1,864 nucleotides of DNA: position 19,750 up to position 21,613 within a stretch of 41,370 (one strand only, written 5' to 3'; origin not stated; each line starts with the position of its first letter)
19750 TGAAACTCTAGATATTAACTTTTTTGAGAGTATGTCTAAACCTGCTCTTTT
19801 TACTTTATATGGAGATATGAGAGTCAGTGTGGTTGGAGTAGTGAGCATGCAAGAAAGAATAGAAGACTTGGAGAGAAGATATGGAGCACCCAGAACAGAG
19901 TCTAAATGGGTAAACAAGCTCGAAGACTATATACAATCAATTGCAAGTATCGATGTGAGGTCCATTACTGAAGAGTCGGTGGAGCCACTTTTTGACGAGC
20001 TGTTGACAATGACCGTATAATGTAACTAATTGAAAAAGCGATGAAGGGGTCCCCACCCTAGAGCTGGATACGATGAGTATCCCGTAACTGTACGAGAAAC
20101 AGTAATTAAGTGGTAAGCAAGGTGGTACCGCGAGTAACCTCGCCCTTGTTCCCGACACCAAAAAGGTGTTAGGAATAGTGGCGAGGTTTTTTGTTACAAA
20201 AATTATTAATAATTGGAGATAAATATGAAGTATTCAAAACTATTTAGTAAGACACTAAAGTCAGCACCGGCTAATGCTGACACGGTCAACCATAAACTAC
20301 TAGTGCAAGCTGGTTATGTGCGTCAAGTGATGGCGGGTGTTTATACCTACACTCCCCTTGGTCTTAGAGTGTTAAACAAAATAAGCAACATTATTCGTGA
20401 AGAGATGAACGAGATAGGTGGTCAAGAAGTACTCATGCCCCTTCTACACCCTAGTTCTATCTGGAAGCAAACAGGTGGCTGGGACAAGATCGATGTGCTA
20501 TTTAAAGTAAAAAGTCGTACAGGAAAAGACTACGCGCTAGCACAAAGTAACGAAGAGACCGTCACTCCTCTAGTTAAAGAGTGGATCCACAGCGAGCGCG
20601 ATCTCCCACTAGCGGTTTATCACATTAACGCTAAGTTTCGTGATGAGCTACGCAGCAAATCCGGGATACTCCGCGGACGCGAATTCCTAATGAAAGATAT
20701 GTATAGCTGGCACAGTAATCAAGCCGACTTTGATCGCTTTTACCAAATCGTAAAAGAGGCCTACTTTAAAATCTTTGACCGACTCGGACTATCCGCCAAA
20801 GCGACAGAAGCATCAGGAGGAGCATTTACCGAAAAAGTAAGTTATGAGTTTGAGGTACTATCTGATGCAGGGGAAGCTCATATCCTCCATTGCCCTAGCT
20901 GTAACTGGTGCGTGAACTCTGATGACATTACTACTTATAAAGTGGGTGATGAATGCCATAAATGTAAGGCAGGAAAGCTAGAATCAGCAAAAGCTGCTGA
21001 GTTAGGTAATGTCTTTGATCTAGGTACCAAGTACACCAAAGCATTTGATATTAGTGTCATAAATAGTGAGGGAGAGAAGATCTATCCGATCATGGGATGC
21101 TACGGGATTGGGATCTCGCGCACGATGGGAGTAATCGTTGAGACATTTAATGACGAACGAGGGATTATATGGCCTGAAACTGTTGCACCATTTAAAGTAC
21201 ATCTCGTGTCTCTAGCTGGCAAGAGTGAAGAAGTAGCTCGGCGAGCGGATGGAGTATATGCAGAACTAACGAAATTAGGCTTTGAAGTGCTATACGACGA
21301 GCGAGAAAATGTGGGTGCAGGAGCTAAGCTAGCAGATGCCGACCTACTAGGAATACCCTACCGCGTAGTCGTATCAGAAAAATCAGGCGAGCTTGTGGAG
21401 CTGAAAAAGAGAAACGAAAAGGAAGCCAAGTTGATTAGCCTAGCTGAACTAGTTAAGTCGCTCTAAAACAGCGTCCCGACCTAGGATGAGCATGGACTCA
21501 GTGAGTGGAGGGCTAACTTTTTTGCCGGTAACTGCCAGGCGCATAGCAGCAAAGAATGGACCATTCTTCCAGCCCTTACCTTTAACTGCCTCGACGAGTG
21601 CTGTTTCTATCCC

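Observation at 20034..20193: T-box riboswitch upstream of proS with an ultrashort Stem I: Pro codon in a terminal heptaloop, combined with an intrinsic terminator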

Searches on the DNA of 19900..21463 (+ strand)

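Call 4: search_rna_families(source=window, start=19900, end=20300, threshold=evalue, max_evalue=10, show_alignments=5)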
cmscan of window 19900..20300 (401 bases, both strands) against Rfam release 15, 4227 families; matches with E-value up to 10: 7.
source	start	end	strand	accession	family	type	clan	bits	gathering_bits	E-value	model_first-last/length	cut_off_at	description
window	20032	20150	+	RF00230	T-box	Cis-reg; leader;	-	49.1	93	6.1e-10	1-219/219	no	T-box leader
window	20136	20188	+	RF04039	mir-2242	Gene; miRNA;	-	24.4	70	0.0025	26-78/95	no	mir-2242 microRNA precursor family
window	20131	20193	+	RF03933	MIR6445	Gene; miRNA;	-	16.1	100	2.1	1-117/117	no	MIR6445 microRNA precursor family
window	19942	19983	+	RF04329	snoMe18S-C1367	Gene; snRNA; snoRNA; CD-box;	-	14.6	101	4.7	1-110/110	no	Drosophila C/D box small nucleolar RNA snoMe18S-C1367 family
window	20135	20300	+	RF02032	GOLLD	Gene;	-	14.2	150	0.13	1-165/416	3'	Giant, ornate, lake- and Lactobacillales-derived (GOLLD) RNA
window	20123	20229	-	RF01419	IsrR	Gene; antisense;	-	12.7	52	2.8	77-187/187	no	Antisense RNA which regulates isiA expression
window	19996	20064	+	RF01144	sR17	Gene; snRNA; snoRNA; CD-box;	-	10.2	36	8.2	1-55/55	no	Small nucleolar RNA sR17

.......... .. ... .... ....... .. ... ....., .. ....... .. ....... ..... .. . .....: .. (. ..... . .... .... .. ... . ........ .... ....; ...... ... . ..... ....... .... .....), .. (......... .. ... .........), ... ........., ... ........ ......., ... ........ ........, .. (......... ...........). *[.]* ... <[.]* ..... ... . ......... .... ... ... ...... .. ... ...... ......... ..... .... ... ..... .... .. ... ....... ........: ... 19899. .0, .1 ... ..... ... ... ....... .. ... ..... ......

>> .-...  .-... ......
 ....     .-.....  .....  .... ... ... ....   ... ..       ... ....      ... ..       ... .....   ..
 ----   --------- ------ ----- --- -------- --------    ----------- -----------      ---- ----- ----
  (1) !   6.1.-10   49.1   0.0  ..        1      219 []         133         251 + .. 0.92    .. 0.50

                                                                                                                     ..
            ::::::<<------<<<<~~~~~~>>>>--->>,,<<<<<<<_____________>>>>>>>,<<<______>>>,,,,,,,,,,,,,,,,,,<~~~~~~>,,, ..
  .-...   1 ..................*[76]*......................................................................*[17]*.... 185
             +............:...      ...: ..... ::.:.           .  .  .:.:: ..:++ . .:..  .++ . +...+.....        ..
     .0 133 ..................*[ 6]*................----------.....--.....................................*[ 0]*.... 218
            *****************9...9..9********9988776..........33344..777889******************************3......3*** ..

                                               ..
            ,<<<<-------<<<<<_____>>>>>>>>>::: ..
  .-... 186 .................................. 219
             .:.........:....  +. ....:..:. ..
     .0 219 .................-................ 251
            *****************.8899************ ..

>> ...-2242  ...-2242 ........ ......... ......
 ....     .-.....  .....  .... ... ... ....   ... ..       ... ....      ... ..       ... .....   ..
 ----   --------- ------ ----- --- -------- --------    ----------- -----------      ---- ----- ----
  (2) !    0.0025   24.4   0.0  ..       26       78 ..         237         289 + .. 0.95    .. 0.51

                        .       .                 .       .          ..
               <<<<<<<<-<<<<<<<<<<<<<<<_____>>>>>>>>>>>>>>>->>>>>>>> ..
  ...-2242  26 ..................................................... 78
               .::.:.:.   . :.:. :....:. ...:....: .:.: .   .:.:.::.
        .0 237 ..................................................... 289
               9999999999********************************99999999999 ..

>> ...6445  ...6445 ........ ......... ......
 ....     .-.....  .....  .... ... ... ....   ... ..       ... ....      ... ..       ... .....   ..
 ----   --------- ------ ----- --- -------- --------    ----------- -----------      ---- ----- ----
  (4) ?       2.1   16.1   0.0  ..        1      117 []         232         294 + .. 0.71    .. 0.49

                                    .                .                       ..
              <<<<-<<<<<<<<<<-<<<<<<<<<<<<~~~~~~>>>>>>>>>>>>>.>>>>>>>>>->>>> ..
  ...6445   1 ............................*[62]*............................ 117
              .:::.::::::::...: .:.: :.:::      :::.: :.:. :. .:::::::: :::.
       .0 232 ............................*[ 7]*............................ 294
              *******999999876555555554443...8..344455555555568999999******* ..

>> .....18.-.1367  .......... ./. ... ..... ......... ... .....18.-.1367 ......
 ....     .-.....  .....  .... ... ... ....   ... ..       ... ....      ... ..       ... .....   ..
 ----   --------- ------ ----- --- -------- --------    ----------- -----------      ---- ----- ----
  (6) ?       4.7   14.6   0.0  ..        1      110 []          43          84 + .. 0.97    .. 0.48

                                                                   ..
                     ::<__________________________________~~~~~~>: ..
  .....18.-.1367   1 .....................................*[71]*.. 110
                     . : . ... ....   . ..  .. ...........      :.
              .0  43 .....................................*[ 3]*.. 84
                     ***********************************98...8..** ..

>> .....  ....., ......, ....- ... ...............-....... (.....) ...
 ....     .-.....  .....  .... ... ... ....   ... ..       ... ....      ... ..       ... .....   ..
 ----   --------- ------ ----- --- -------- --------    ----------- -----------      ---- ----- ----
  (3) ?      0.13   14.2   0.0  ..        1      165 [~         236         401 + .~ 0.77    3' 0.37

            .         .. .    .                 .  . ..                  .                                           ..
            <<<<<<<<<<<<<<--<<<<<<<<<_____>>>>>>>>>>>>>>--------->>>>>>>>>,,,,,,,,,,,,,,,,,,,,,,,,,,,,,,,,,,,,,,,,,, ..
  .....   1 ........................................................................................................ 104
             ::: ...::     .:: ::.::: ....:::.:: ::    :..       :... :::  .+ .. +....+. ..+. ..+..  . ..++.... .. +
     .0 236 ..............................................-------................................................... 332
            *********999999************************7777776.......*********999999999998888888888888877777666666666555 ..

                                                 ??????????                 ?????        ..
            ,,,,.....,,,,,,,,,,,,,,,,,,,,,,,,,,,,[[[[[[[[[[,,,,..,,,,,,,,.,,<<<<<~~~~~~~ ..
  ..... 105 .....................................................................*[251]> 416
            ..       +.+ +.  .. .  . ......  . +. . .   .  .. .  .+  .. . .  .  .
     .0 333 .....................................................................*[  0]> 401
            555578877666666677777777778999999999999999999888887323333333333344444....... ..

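Call 55: build_rna_model(alignment_id=A3, structure=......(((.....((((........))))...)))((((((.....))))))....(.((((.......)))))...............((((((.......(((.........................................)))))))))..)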
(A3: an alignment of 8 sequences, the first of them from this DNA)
Model R1 built from alignment A3 (8 sequences, 158 columns); structure: as given.
model positions 121; base pairs 27; branch points 3; effective number of sequences 1.15; information 0.589 bits per position. Calibrated on 0.2 Mb of random sequence (short: E-values are rough).
structure used (alignment columns):
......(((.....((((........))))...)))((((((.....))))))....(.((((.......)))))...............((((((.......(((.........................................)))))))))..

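Call 56: search_with_rna_model(model_id=R1, sources=[window, L001, L002, L003, L004, L005, L006, L007, L008, L009, L010, L011, L012, L013, L014, L015, L016, L017, L018, L019, L020, L021, L022, L023, L024, L025, L026, L027, L028, L029, L030, L031, L032, L033, L034, L035, L036, L037, L038, L039, L040, L041, L042, L043, L044, L045, L046, L047, L048, L049, L050, L051, L052, L053, L054, L055, L056, L057, L058, L059, L060, L061, L062, L063, L064, L065, L066, L067, L068, L069, L070, L071, L072, L073, L074, L075, L076, L077, L078, L079, L080], max_evalue=1, show_alignments=0)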
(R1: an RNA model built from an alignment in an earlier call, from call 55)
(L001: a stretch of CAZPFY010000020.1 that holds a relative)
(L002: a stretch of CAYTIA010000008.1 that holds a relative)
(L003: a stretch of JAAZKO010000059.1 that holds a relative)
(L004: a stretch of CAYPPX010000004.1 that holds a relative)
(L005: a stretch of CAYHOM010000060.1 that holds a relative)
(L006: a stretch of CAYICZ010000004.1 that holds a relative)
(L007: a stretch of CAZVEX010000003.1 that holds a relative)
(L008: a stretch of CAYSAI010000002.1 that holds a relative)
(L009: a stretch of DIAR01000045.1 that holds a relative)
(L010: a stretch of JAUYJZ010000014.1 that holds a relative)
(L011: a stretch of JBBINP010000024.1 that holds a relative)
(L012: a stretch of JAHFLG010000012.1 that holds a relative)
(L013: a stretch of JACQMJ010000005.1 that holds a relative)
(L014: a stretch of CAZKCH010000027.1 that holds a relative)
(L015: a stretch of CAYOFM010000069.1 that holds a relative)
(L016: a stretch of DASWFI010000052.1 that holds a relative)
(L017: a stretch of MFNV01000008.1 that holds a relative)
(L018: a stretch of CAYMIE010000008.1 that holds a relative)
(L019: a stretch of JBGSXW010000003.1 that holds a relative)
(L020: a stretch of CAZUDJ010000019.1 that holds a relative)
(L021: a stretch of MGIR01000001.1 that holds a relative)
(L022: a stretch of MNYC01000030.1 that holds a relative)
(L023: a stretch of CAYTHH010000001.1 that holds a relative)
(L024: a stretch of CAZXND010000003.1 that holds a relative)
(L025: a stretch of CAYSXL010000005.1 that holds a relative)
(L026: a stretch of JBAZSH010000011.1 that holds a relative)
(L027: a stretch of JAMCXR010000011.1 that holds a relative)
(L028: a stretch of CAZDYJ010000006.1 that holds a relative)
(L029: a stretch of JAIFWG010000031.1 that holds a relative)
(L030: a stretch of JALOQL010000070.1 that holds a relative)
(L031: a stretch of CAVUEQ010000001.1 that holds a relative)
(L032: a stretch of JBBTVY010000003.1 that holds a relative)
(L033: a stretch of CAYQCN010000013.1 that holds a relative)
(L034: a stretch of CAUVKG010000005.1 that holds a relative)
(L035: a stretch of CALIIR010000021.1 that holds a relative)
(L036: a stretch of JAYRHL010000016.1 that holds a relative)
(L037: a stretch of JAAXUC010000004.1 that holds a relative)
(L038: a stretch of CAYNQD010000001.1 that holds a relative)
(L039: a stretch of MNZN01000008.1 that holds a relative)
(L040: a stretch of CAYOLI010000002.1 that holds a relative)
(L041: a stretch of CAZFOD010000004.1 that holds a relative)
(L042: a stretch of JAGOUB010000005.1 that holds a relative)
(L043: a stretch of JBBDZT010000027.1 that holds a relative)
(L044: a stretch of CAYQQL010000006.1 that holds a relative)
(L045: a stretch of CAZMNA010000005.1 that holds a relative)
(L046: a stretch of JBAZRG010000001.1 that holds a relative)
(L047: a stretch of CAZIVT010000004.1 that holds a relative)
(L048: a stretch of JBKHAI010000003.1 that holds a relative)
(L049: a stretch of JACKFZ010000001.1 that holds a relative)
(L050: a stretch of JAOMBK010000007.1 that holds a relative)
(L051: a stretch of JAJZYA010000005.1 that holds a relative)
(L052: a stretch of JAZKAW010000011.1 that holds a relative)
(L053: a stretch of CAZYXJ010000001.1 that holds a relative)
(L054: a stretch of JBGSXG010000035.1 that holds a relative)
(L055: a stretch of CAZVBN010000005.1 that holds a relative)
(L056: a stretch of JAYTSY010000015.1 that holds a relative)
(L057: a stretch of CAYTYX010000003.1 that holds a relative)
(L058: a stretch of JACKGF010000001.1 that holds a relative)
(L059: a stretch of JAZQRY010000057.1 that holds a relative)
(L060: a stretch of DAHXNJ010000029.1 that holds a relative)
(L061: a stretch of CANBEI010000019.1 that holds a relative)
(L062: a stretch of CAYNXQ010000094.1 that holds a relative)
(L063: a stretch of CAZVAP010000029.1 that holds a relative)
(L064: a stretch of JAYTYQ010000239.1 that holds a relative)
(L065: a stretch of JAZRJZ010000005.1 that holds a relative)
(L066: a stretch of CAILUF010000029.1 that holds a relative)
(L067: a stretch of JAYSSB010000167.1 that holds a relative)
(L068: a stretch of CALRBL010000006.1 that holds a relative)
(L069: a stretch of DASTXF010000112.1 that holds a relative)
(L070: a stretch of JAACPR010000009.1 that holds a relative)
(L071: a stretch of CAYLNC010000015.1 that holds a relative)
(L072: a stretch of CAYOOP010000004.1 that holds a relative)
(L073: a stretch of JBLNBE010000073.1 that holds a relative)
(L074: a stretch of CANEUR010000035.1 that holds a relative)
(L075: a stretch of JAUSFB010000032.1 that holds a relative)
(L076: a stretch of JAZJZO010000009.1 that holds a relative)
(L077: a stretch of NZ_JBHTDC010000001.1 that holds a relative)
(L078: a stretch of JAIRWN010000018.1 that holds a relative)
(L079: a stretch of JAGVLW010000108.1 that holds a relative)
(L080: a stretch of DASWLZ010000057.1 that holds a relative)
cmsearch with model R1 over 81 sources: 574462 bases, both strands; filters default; matches with E-value up to 1: 5.
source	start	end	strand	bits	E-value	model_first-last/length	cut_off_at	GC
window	20032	20150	+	135.5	2.3e-33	1-121/121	no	0.5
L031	2797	2934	+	60.9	1.1e-13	1-121/121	no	0.62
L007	2481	2608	+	33.8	1.5e-06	1-121/121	no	0.43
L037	4443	4620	+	22.2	0.0018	1-121/121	no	0.39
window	25689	25792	-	15.5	0.1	1-121/121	no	0.54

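Call 57: search_with_rna_model(model_id=R1, sources=[L081, L082, L083, L084, L085, L086, L087, L088, L089, L090, L091, L092, L093, L094, L095, L096, L097, L098, L099, L100, L101, L102, L103, L104, L105, L106, L107, L108, L109, L110, L111, L112, L113, L114, L115, L116, L117, L118, L119, L120, L121, L122, L123, L124, L125, L126, L127, L128, L129, L130, L131, L132, L133, L134, L135, L136, L137, L138, L139, L140, L141, L142, L143, L144, L145, L146, L147, L148, L149, L150, L151, L152, L153, L154, L155, L156, L157, L158, L159, L160, L161, L162, L163, L164, L165, L166, L167, L168, L169, L170, L171, L172, L173, L174], max_evalue=1, show_alignments=0)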
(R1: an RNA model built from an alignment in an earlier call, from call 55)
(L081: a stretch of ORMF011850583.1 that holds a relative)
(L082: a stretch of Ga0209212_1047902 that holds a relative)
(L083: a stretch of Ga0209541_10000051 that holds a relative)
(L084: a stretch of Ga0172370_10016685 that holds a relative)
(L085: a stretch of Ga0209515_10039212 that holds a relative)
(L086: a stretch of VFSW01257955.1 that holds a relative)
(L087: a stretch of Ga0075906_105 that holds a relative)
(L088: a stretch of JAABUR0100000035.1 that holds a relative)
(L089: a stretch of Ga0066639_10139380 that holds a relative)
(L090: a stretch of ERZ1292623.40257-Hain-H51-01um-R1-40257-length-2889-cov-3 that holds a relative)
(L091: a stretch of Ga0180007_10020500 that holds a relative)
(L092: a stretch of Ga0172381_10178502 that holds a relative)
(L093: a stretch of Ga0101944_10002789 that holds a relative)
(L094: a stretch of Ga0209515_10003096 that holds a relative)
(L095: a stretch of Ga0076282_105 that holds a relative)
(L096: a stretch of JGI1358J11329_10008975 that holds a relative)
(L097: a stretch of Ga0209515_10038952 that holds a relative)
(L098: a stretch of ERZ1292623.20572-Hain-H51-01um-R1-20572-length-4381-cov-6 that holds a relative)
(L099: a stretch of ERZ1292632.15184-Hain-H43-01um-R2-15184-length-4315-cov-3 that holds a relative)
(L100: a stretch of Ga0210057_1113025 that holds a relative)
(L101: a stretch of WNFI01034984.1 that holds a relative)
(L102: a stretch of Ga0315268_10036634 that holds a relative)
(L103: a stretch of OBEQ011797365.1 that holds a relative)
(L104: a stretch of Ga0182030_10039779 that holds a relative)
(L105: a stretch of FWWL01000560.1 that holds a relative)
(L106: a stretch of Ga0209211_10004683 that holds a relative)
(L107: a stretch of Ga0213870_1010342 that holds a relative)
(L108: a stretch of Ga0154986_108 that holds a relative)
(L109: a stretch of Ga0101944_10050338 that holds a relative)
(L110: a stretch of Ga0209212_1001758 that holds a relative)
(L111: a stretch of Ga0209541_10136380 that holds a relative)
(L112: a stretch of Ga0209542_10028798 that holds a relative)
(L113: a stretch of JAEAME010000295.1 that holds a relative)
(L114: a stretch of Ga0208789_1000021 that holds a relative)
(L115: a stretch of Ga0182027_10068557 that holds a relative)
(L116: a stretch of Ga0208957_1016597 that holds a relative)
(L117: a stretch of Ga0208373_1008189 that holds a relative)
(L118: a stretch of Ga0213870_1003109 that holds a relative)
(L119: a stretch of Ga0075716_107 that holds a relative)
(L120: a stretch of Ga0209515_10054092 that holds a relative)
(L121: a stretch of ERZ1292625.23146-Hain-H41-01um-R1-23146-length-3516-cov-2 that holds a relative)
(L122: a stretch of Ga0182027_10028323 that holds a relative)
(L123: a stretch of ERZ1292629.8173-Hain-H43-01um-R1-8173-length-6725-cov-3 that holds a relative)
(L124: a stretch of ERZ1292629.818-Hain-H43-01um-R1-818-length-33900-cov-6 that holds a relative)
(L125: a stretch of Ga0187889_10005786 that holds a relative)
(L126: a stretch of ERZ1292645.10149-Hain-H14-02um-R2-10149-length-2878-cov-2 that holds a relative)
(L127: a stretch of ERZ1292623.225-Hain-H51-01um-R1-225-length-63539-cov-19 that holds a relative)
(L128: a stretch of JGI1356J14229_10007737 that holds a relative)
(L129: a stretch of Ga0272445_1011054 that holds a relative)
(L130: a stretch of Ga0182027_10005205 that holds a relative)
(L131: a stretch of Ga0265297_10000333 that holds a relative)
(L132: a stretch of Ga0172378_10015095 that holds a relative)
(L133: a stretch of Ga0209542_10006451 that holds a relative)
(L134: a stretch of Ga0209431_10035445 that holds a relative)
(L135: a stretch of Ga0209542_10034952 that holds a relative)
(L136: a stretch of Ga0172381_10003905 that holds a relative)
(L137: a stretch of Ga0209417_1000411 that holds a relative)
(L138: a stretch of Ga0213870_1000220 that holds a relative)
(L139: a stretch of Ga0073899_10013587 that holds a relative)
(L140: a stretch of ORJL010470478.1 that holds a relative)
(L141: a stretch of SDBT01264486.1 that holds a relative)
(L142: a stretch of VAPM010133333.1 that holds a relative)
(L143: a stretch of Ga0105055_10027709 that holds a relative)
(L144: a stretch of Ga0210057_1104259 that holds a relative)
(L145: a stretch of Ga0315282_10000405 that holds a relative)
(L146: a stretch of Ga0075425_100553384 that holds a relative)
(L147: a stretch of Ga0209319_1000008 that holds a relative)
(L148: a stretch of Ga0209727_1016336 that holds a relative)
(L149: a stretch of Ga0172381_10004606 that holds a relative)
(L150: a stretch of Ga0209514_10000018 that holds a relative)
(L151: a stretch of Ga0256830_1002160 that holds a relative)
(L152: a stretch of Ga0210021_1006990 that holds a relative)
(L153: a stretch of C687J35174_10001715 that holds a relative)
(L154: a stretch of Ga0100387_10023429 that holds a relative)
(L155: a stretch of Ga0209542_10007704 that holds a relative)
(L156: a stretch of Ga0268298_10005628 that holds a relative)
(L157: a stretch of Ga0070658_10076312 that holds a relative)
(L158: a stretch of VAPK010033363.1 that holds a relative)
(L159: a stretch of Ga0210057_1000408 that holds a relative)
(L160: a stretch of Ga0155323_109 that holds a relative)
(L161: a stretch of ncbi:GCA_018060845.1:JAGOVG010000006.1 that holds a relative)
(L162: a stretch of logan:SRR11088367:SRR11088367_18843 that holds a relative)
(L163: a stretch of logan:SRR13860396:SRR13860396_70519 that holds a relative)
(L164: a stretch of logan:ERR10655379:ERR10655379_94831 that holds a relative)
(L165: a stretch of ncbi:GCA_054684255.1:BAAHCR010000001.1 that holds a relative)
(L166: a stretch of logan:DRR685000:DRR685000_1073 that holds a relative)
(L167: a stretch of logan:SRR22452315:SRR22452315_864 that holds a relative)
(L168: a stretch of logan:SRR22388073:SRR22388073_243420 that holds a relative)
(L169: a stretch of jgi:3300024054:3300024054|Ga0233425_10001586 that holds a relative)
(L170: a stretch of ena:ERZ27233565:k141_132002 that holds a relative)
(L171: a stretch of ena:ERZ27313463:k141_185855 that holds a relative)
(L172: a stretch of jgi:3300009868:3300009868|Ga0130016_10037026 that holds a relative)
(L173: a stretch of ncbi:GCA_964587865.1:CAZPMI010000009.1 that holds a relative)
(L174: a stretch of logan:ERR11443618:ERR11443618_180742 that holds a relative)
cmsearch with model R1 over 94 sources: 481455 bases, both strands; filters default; matches with E-value up to 1: 14.
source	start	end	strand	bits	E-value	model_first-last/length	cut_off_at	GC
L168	1796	1915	+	139.4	1.8e-34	1-121/121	no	0.51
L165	2311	2430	+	135.6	1.8e-33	1-121/121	no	0.51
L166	1678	1797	+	135.6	1.8e-33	1-121/121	no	0.51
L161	1952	2070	+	134.4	3.7e-33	1-121/121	no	0.51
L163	2314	2436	+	128.7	1.2e-31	1-121/121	no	0.5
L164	2314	2436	+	128.7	1.2e-31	1-121/121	no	0.5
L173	1964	2086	+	124.8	1.2e-30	1-121/121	no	0.5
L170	1056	1176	+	123.9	2.2e-30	1-121/121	no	0.55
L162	1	115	+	123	3.8e-30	5-121/121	5'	0.52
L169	2283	2435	+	104.4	3.1e-25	1-121/121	no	0.53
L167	1978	2102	+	73.7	3.9e-17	1-121/121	no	0.56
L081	1647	1849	+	46.5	6e-10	1-121/121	no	0.47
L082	576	770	+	30.8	8.1e-06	1-121/121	no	0.49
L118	3467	3605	+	14.9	0.13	1-121/121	no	0.37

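Call 64: search_with_rna_model(model_id=R1, sources=[window, L161, L163, L165, L167, L168, L169, L170, L173, L081, L007, L031], max_evalue=0.0001, make_alignment=true, show_alignments=0)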
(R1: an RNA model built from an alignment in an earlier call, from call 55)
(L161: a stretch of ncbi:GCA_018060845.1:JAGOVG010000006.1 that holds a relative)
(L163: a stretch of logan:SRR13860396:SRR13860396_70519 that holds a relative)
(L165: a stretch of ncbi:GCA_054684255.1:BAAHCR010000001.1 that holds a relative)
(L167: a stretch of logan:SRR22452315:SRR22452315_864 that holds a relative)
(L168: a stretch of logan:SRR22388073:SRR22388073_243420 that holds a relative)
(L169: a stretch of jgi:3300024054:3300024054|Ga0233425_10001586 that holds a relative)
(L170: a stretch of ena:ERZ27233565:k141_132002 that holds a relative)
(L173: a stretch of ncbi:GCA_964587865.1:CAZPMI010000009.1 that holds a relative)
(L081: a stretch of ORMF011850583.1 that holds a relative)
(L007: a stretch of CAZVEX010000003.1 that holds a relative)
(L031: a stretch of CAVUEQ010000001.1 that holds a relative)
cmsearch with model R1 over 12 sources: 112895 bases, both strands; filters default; matches with E-value up to 0.0001: 12.
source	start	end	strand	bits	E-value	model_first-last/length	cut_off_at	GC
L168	1796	1915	+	139.4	4.3e-35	1-121/121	no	0.51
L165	2311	2430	+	135.6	4.3e-34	1-121/121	no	0.51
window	20032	20150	+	135.5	4.4e-34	1-121/121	no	0.5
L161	1952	2070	+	134.4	8.7e-34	1-121/121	no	0.51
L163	2314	2436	+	128.7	2.8e-32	1-121/121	no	0.5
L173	1964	2086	+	124.8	2.9e-31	1-121/121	no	0.5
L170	1056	1176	+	123.9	5.3e-31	1-121/121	no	0.55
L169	2283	2435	+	104.4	7.3e-26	1-121/121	no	0.53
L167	1978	2102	+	73.7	9.2e-18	1-121/121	no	0.56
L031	2797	2934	+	60.9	2.2e-14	1-121/121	no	0.62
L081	1647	1849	+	46.5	1.4e-10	1-121/121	no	0.47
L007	2481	2608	+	33.8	3e-07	1-121/121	no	0.43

Alignment A4: 12 matches aligned to the model, 278 columns, each read 5' to 3' on its own strand. Consensus structure (alignment columns), stored with it:
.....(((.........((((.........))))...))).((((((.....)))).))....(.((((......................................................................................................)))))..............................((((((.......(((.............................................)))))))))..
